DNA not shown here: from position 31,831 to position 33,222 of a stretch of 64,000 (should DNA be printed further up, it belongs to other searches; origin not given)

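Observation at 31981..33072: Solitary N-terminally truncated tyrosine recombinase fused to a long disordered linker and a C-terminal zinc ribbon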

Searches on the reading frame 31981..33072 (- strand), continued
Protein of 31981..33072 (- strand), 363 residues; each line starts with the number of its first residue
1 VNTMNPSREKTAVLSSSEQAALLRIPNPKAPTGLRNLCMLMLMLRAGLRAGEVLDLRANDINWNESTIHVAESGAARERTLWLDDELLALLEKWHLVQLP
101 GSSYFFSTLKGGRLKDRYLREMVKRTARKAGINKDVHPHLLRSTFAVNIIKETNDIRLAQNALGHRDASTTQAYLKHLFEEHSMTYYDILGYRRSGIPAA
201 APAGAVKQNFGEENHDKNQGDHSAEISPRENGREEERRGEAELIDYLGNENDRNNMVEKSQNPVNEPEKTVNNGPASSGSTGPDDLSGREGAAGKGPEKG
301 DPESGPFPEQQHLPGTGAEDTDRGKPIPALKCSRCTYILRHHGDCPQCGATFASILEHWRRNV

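Call 28: predict_structure(alignment_id=A1)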
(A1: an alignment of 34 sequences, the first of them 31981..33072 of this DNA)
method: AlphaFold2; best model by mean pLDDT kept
length: 363 residues; sequences in the alignment: 34
mean_pLDDT: 74.2   pTM: 0.58
mean pLDDT of the five models: 74.2, 74.1, 73.4, 71.9, 71.0
residues with pLDDT >= 90: 172; 70-90: 44; 50-70: 36; < 50: 111
segments of 3 or more residues with pLDDT < 50: 183-188, 206-217, 219-227, 231-235, 237-262, 264-266, 268-272, 276-282, 287-296, 298-301, 303-320
pLDDT, mean of each block of 10 residues (from residue 1): 54 89 96 97 96 97 97 91 96 95 93 96 97 94 93 89 89 75 48 81 54 48 47 45 42 40 45 45 45 45 45 42 79 95 95 94 78
secondary structure, 60 per line:
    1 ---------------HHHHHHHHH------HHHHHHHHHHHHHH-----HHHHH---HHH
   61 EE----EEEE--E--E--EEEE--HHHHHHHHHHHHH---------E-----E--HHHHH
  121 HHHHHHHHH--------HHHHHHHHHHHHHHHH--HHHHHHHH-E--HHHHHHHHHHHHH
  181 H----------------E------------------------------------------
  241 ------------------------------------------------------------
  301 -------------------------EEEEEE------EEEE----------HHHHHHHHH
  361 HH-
elements in order: H16-24 H31-44 H50-54 E67-70 E79-82 H85-97 H116-129 H138-153 H156-163 H168-181 E326-331 E338-341 H352-362

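Call 29: find_encoding_contigs(protein=P0082, flank=8000, max_places=3)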
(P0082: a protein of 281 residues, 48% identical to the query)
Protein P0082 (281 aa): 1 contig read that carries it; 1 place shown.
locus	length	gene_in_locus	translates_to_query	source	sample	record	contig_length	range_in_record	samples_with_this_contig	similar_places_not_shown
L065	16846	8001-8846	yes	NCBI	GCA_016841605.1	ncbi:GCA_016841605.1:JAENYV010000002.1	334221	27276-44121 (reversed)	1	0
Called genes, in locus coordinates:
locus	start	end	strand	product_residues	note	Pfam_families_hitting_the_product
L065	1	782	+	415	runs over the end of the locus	PF05221:AdoHcyase, PF07991:KARI_N (faint), PF05221:AdoHcyase, PF02826:2-Hacid_dh_C, PF00670:AdoHcyase_NAD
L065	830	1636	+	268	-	PF01048:PNP_UDP_1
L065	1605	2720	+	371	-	PF01008:IF-2B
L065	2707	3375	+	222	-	PF00596:Aldolase_II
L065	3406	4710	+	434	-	PF01979:Amidohydro_1, PF07969:Amidohydro_3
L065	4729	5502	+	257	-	PF01975:SurE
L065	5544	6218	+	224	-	PF01791:DeoC (weak)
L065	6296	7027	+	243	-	-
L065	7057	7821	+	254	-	PF04794:YdjC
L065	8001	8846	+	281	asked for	PF00589:Phage_integrase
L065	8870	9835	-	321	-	-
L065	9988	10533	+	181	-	PF01661:Macro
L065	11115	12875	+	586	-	PF00654:Voltage_CLC, PF00571:CBS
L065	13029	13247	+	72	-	-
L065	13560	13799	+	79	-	PF00741:Gas_vesicle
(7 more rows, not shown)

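Call 30: find_encoding_contigs(protein=P0070, flank=8000, max_places=3)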
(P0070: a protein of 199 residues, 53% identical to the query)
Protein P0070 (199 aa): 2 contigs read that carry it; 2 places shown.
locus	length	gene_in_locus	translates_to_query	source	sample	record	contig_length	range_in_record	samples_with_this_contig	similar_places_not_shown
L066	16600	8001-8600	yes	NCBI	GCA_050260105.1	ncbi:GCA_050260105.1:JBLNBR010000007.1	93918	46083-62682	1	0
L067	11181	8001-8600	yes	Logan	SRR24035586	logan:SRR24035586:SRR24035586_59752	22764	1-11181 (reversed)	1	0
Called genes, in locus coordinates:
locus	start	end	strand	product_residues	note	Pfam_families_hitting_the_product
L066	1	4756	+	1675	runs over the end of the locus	PF18763:ddrB-ParB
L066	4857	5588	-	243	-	PF07833:Cu_amine_oxidN1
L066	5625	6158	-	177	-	-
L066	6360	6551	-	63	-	-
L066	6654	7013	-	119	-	-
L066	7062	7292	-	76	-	PF12728:HTH_17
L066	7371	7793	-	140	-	-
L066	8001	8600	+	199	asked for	PF00589:Phage_integrase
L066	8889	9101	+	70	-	PF12728:HTH_17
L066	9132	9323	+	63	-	PF12728:HTH_17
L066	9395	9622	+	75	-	PF12728:HTH_17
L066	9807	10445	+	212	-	PF13274:SocA_Panacea (weak)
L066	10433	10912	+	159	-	PF02452:PemK_toxin (weak)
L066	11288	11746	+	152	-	PF06445:GyrI-like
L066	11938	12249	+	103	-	PF08827:DUF1805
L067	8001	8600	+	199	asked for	PF00589:Phage_integrase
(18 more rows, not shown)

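Call 40: list_cluster_members(proteins=[P0101, P0104, P0110, P0117, P0100, P0103, P0108, P0112, P0113, P0119])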
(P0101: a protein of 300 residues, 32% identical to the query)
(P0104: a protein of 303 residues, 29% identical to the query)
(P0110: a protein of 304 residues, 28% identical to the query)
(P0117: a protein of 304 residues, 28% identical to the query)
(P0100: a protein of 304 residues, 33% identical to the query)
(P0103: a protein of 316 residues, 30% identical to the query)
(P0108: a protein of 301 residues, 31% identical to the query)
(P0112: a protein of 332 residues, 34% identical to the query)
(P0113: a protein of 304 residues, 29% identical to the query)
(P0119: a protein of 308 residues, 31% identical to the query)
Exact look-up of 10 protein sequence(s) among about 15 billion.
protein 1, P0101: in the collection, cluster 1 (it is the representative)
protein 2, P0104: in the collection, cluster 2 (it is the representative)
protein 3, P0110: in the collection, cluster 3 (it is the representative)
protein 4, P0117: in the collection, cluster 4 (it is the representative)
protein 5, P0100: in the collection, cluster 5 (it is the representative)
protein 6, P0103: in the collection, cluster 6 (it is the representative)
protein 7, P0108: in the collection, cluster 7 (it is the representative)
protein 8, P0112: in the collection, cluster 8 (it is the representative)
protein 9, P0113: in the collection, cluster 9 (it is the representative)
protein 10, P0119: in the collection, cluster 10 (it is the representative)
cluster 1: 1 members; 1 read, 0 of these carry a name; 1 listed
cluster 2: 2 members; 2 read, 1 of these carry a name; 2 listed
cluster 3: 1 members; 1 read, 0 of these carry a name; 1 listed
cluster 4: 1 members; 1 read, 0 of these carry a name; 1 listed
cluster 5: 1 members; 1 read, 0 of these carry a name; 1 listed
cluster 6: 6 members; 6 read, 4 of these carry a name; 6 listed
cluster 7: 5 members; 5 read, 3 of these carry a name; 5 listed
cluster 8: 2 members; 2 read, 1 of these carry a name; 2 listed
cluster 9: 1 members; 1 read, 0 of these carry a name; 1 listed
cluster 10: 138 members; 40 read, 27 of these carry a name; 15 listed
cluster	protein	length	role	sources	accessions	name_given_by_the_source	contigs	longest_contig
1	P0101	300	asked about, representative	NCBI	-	-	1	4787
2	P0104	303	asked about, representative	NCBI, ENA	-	-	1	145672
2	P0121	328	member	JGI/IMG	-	integrase/recombinase XerC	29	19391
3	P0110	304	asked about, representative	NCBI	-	-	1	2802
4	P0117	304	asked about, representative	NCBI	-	-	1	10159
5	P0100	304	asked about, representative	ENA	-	-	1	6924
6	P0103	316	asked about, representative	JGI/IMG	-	integrase/recombinase XerC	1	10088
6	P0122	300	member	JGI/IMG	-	integrase/recombinase XerC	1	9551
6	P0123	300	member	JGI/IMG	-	integrase/recombinase XerC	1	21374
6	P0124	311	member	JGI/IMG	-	integrase/recombinase XerC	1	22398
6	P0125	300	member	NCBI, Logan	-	-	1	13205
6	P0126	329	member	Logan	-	-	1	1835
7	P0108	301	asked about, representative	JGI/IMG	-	integrase/recombinase XerC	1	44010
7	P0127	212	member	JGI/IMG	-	integrase/recombinase XerC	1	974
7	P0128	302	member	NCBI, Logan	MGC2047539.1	MAG: tyrosine recombinase XerC [Gallionella sp.]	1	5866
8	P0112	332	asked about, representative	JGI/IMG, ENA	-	-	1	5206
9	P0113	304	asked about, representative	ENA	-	-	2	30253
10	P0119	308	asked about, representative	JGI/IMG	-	integrase/recombinase XerC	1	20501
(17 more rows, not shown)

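Call 41: fold_search(model_id=the predicted structure, library=pdb)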
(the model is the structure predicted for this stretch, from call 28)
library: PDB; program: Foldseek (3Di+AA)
matches with E <= 10: 144; with E <= 0.001: 83
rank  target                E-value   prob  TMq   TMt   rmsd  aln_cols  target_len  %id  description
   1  5hxy_A                1.2e-12  1.00  0.42  0.53   3.0       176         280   28  Crystal structure of XerA recombinase (released 2017-02-01)
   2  5hxy_C                3.1e-12  1.00  0.42  0.54   3.4       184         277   28  Crystal structure of XerA recombinase (released 2017-02-01)
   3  5hxy_D                3.8e-12  1.00  0.42  0.54   3.1       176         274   28  Crystal structure of XerA recombinase (released 2017-02-01)
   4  5hxy_B                4.6e-12  1.00  0.42  0.54   3.5       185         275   29  Crystal structure of XerA recombinase (released 2017-02-01)
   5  5hxy_F                5.1e-12  1.00  0.41  0.55   3.0       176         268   30  Crystal structure of XerA recombinase (released 2017-02-01)
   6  5jjv_A                3.8e-10  1.00  0.41  0.42   2.8       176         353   24  Crystal structure of XerH site-specific recombinase bound to palindromic difH substrate: post-cleavage complex (released 2016-12-28)
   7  4a8e                  7.5e-10  1.00  0.39  0.53   5.5       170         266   27  The structure of a dimeric Xer recombinase from archaea (released 2012-12-05)
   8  5jk0_C                8.9e-10  1.00  0.41  0.43   2.9       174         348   25  Crystal structure of XerH site-specific recombinase bound to difH substrate: pre-cleavage complex (released 2016-12-28)
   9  5jk0_D                1.3e-09  1.00  0.41  0.43   3.7       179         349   25  Crystal structure of XerH site-specific recombinase bound to difH substrate: pre-cleavage complex (released 2016-12-28)
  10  2a3v_A                2.1e-09  1.00  0.37  0.43   5.1       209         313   27  Structural basis for broad DNA-specificity in integron recombination (released 2006-05-02)
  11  2a3v_C                2.2e-09  1.00  0.37  0.42   5.1       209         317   27  Structural basis for broad DNA-specificity in integron recombination (released 2006-05-02)
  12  2a3v_B                2.6e-09  1.00  0.38  0.43   7.4       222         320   26  Structural basis for broad DNA-specificity in integron recombination (released 2006-05-02)
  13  5jk0_B                5.3e-09  1.00  0.41  0.43   4.2       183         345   24  Crystal structure of XerH site-specific recombinase bound to difH substrate: pre-cleavage complex (released 2016-12-28)
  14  5jk0_A                6.3e-09  1.00  0.41  0.42   4.2       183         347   24  Crystal structure of XerH site-specific recombinase bound to difH substrate: pre-cleavage complex (released 2016-12-28)
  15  3nkh_A                8.8e-09  1.00  0.40  0.64   3.8       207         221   19  Crystal Structure of Integrase from MRSA strain Staphylococcus aureus (released 2010-08-18)
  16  5jjv_B                1.2e-08  1.00  0.41  0.42   2.6       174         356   25  Crystal structure of XerH site-specific recombinase bound to palindromic difH substrate: post-cleavage complex (released 2016-12-28)
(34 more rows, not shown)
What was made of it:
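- On Tyrosine recombinase superfamily (Pfam PF00589 Phage_integrase): Foldseek matches to XerA, XerH, IntI and XerD, E 1e-12 to 1e-7 (calls 28, 41).
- Closest known: Single-recombinase Xer systems with the gene linked to its site: XerS/difSL. Same: The catalytic domain is structurally closest to XerA and XerH (call 41).
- The catalytic domain is closest in structure to XerA and XerH (call 41).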

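Call 42: search_solved_structures(query=window:31981-33072:-, show_alignments=4, max_evalue=1e-10)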
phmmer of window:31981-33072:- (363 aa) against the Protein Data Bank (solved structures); distinct sequences matched with E-value up to 1e-10: 5.
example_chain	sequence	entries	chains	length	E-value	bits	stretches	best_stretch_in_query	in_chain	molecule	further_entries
4a8e_A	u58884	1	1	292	8.7e-19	71.1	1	6-176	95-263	PROBABLE TYROSINE RECOMBINASE XERC-LIKE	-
5hxy_A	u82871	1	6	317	4.3e-18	68.8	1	29-178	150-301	Tyrosine recombinase XerA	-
5dcf_A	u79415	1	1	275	5.7e-14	55.2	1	14-181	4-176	Tyrosine recombinase XerD,DNA translocase FtsK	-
1a0p_A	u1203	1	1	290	7.2e-14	54.9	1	14-178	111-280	SITE-SPECIFIC RECOMBINASE XERD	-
2a3v_A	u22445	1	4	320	4.5e-13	52.3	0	112-178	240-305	site-specific recombinase IntI4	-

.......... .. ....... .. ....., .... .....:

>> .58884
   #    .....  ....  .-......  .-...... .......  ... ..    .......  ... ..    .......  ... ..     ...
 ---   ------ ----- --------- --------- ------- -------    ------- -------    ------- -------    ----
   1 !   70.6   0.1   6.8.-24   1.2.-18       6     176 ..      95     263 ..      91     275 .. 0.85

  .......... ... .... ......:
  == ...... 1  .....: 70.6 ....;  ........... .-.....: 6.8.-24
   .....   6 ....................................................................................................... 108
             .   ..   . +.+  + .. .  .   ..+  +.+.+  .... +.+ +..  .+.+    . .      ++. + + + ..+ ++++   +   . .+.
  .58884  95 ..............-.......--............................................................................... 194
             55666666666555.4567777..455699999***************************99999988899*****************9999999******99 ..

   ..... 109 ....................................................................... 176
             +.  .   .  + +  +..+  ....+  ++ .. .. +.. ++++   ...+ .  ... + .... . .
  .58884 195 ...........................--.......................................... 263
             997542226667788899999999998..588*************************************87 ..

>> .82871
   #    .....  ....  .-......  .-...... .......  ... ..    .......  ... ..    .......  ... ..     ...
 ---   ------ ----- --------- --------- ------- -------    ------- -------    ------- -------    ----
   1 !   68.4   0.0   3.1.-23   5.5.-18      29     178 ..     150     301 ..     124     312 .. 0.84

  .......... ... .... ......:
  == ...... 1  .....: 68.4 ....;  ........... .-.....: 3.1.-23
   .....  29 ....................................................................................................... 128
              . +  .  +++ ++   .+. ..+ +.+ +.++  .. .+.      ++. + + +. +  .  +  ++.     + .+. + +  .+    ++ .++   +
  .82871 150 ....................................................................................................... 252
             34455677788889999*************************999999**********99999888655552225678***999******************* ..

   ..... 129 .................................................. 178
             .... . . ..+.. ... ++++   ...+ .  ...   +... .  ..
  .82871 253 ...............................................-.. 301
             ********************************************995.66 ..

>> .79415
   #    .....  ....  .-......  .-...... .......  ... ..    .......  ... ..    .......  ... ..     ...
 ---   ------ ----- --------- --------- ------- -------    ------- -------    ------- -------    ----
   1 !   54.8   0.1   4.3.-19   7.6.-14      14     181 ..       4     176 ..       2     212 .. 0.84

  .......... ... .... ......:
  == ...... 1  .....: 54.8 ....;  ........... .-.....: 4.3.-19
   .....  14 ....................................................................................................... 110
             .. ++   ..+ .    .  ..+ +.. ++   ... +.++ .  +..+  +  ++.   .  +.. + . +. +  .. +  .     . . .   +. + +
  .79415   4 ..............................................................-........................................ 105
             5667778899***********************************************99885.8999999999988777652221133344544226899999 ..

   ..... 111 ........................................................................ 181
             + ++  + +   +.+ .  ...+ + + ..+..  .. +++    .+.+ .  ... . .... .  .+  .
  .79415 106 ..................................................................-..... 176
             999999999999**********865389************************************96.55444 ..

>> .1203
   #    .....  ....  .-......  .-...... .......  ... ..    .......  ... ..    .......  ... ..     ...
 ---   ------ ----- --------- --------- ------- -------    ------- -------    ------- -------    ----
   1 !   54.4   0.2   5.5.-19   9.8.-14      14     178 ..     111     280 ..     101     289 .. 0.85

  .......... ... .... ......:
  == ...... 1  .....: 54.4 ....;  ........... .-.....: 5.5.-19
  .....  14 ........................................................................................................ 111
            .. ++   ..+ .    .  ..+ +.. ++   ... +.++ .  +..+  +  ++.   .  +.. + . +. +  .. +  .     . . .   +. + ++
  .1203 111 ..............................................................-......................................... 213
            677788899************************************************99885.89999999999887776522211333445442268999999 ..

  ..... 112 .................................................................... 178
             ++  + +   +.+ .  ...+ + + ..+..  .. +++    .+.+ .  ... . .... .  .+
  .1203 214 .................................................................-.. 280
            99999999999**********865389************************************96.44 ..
